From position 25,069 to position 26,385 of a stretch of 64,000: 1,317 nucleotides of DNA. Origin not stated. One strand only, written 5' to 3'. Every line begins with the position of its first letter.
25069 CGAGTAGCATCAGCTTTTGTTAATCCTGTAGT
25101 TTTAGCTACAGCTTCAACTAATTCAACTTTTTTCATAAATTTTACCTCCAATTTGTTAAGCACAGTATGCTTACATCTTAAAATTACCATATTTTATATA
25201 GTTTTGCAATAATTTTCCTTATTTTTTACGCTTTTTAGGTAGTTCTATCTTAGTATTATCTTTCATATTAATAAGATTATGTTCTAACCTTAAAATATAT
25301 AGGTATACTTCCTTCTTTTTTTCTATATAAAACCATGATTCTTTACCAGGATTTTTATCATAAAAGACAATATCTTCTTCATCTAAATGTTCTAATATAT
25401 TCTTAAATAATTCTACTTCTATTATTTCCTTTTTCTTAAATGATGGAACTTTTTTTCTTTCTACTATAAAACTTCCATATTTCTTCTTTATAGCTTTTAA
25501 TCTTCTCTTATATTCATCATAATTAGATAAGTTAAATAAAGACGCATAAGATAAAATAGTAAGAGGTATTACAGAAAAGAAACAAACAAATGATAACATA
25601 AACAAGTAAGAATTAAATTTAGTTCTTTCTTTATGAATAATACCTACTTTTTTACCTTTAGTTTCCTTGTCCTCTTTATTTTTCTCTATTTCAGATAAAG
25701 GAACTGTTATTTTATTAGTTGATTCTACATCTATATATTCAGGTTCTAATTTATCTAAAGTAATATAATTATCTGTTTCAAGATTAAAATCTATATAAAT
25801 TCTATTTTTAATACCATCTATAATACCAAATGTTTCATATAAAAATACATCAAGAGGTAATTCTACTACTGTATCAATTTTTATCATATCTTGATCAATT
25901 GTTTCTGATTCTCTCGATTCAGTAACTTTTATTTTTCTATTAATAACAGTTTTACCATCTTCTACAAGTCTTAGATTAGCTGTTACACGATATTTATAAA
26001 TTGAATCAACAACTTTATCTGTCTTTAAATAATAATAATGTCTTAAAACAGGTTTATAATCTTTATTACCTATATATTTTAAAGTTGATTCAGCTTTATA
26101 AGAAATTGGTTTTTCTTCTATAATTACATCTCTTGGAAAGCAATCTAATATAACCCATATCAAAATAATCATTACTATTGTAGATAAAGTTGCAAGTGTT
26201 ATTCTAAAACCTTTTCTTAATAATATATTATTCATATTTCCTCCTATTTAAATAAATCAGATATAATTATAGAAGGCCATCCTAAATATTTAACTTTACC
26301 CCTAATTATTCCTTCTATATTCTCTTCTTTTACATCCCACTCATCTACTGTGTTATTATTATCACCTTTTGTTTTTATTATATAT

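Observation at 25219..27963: SipW/Sec11-type signal peptidase fused to a polytopic membrane domain, co-located with a TasA-like secreted protein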

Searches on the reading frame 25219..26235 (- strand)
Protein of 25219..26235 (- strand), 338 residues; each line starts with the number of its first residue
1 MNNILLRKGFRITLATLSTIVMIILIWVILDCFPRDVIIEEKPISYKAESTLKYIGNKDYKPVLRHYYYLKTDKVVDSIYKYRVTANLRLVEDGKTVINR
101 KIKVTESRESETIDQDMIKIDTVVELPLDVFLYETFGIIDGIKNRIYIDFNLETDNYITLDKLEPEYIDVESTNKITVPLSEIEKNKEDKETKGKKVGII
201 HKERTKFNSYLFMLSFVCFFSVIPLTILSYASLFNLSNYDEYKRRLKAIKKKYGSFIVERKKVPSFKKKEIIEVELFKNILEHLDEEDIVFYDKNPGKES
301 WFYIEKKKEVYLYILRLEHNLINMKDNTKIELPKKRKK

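Call 3: search_protein_families(library=pfam, proteins=[window:25219-26235:-], max_evalue=1)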
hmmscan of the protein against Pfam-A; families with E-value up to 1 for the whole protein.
window:25219-26235:- (338 aa): 4 families
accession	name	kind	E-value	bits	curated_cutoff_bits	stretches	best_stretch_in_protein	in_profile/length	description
PF17231.7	DUF5305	-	1.5e-06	28.3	29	1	171-313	72-217/217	Family of unknown function (DUF5305)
PF00044.30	Gp_dh_N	-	0.024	15.4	31.7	1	66-125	39-93/101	Glyceraldehyde 3-phosphate dehydrogenase, NAD binding domain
PF15883.10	DUF4736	-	0.053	13.7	27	0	208-260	31-88/186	Domain of unknown function (DUF4736)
PF12326.13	EOS1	-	0.27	11.6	23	1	82-236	86-160/163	N-glycosylation protein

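Call 4: search_protein_families(library=ncbifam, proteins=[window:25219-26235:-], max_evalue=1)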
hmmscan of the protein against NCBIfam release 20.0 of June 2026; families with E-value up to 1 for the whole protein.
window:25219-26235:- (338 aa): 0 families

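Call 56: search_protein_families(library=pfam, proteins=[window:25219-26235:-], max_evalue=0.01)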
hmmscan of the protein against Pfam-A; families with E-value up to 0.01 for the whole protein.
window:25219-26235:- (338 aa): 1 family
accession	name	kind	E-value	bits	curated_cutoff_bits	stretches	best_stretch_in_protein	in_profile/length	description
PF17231.7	DUF5305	-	1.5e-06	28.3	29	1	171-313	72-217/217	Family of unknown function (DUF5305)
